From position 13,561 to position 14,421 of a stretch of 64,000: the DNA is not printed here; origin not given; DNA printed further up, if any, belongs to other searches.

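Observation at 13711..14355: Uncharacterised R-N-x3-H (HEPN-like) ORF immediately upstream of the Gabija-like pair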

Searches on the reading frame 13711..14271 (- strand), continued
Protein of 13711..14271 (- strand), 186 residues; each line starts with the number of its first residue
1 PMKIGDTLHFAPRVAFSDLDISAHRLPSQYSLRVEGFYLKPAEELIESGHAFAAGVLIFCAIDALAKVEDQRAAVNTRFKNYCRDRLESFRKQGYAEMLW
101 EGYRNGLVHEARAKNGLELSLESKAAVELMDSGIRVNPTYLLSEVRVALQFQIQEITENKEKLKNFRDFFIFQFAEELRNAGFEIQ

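Call 100: search_protein_families(library=pfam, proteins=[L034:13148-15223:-, L034:9932-12157:-, L061:1926-2462:+], max_evalue=0.001)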
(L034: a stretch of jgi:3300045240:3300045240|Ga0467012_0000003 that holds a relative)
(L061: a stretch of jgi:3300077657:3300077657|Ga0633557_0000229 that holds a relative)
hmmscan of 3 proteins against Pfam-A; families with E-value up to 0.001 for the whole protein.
L034:13148-15223:- (691 aa): 0 families

L034:9932-12157:- (741 aa): 6 families
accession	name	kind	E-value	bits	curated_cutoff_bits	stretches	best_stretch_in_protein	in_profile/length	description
PF13604.12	AAA_30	-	2e-35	122.7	27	1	334-523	2-174/191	AAA domain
PF13245.12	AAA_19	-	1.7e-22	80.5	25.1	1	338-480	1-133/134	AAA domain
PF13538.12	UvrD_C_2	-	2.4e-14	53.3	27.4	1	662-707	2-52/52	UvrD-like helicase C-terminal domain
PF01443.25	Viral_helicase1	-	3.4e-06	27.5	21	1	658-706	178-226/228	Viral superfamily 1 RNA helicase core domain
PF18335.7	SH3_13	-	5.2e-05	23.4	41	1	605-639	27-62/65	ATP-dependent RecD-like DNA helicase SH3 domain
PF05970.20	PIF1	-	0.00024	21.2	25.9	1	335-457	3-122/223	PIF1-like helicase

L061:1926-2462:+ (178 aa): 0 families
